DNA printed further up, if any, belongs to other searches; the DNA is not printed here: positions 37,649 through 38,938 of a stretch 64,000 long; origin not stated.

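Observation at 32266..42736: Single four-gene operon combining a type-B-CTD giant adhesin, its PorP/SprF partner, a propeller lipoprotein and a type-A-CTD CotH kinase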

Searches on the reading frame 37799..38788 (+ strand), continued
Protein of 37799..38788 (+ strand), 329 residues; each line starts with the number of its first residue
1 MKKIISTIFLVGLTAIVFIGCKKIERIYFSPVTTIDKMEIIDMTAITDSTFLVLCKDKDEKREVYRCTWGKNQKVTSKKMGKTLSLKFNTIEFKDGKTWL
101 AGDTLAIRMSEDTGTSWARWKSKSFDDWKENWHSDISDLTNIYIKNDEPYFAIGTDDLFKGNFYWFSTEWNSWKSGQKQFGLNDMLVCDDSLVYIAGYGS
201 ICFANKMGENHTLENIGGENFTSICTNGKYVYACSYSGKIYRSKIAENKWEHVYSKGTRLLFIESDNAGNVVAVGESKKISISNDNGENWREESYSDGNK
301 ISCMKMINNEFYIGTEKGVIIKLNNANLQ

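Call 61: fold_search(model_id=the predicted structure, library=pdb)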
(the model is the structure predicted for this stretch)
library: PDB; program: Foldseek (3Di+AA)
matches with E <= 10: 1656; with E <= 0.001: 1365
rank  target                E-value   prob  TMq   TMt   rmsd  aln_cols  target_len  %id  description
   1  6ttu_T                4.1e-11  1.00  0.63  0.54   5.1       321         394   10  Ubiquitin Ligation to substrate by a cullin-RING E3 ligase at 3.7A resolution: NEDD8-CUL1-RBX1 N98R-SKP1-monomeric b-T (released 2020-02-12)
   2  9m8k_B                5.8e-11  1.00  0.66  0.65  13.4       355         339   11  cryo-EM structure of human TAS2R4 with oligopeptide (released 2026-03-18)
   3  8uo1_B                1.7e-10  1.00  0.66  0.65  13.3       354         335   11  CryoEM structure of beta-2-adrenergic receptor in complex with GTP-bound Gs heterotrimer (Class Q) (released 2024-03-06)
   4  6y7n_A                1.9e-10  1.00  0.59  0.61   7.0       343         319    8  The crystal structure of the eight-bladed symmetrical designer protein Tako8 in the presence of tellurotungstic Anders (released 2020-12-16)
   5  9j9h_AR               2.1e-10  1.00  0.66  0.67   4.6       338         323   13  High-resolution cryo-EM structure of the Plasmodium falciparum 80S ribosome bound to RACK1 and E-tRNA (released 2025-06-04)
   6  3odt_A                3.9e-10  1.00  0.67  0.74   4.1       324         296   10  Crystal structure of WD40 beta propeller domain of Doa1 (released 2010-12-01)
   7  1gxr_B                3.9e-10  1.00  0.59  0.60   6.9       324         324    7  WD40 Region of Human Groucho/TLE1 (released 2002-06-13)
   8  6wnx_G                4.1e-10  1.00  0.61  0.51   5.3       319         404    8  FBXW11-SKP1 in complex with a pSer33/pSer37 Beta-Catenin peptide (released 2020-05-06)
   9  6g6m                  4.1e-10  1.00  0.60  0.61   5.8       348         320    9  Crystal structure of the computationally designed Tako8 protein in P42212 (released 2018-11-28)
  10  8h93_B                4.1e-10  1.00  0.63  0.58   6.6       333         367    9  Structure of dimeric mouse SCMC core complex (released 2024-01-10)
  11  4i79_B                4.3e-10  1.00  0.67  0.69   4.7       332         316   10  Crystal structure of human NUP43 (released 2013-02-27)
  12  6wnx_A                5.3e-10  1.00  0.62  0.51   5.5       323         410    8  FBXW11-SKP1 in complex with a pSer33/pSer37 Beta-Catenin peptide (released 2020-05-06)
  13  7big_A                7.1e-10  1.00  0.63  0.71   4.9       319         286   10  Crystal structure of v13WRAP-T, a 7-bladed designer protein (released 2021-09-22)
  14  8gg8_B                7.9e-10  1.00  0.66  0.66  14.9       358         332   11  CryoEM structure of beta-2-adrenergic receptor in complex with GTP-bound Gs heterotrimer (transition intermediate #14  (released 2024-03-06)
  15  6wnx_D                9.6e-10  1.00  0.63  0.53   5.1       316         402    8  FBXW11-SKP1 in complex with a pSer33/pSer37 Beta-Catenin peptide (released 2020-05-06)
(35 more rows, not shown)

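Call 94: search_protein_families(library=pfam, alignment_id=A2, max_evalue=0.01)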
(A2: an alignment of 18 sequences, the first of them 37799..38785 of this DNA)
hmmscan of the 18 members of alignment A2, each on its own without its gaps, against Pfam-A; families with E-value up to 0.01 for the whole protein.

A. member 1, window:37799-38785:+ (329 aa): 1 family
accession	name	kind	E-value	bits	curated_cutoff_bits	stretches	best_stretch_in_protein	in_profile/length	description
PF14870.12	PSII_BNR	-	1.1e-05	25.3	27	0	247-320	219-299/303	Photosynthesis system II assembly factor YCF48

B. families by the number of members that match (of 18 scanned): 8 families
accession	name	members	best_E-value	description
PF14870.12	PSII_BNR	16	1.4e-08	Photosynthesis system II assembly factor YCF48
PF19755.4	DUF6242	10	1.3e-06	Domain of unknown function (DUF6242)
PF15902.12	Sortilin-Vps10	8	2.1e-05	Sortilin, neurotensin receptor 3,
PF03478.24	Beta-prop_KIB1-4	4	1.5e-07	KIB1-4 beta-propeller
PF17005.11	WD40_like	4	0.0003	WD40-like domain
PF24316.1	Tli3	3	0.00018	T6SS Tli3 immunity protein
PF15899.11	BNR_6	1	6.5e-05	BNR-Asp box repeat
PF02012.26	BNR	1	0.0021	BNR/Asp-box repeat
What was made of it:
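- Closest known: Ycf48 / BNR-Asp-box seven-bladed propellers. Same: 16 of 18 family members give weak PSII_BNR matches, and Ycf48 structures are among the fold hits (calls 61, 94).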

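Call 98: search_protein_representatives(alignment_id=A2)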
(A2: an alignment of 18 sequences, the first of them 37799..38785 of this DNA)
Query: 18 sequences, 326 profile positions. Proteins with E-value up to 0.001 (for the whole library): 6990; up to 1e-10: 815; up to 1e-30: 13. The best 150 are listed.
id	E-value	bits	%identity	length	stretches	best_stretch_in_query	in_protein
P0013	2.1e-140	484.0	-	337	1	1-325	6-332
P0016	2.5e-116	404.8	-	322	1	3-324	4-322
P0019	3.9e-113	394.4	-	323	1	1-325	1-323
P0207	1.0e-105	370.0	-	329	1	7-325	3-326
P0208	4.0e-89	315.5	-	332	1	9-325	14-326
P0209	4.4e-85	302.2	-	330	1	3-325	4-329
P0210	2.1e-60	221.1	-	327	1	7-319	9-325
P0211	1.3e-43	165.9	-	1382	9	217-289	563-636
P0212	9.1e-40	153.2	-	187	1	1-162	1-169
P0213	4.5e-35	137.8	-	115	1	174-260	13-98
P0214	1.6e-34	136.0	-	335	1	4-321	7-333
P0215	1.3e-32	129.7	-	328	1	5-320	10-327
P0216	2.7e-32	128.7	-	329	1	1-324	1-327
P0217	2.2e-30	122.4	-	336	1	5-316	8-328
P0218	2.3e-29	119.0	-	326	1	6-319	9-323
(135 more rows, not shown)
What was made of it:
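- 37799..38788 (+): Lipoprotein of 329 aa (Cys21): 7-bladed BNR/Asp-box beta-propeller of the Ycf48/DUF6242/sortilin type. The tight family is small: 13 representatives at E<=1e-30 among 1.84 billion proteins (call 98).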
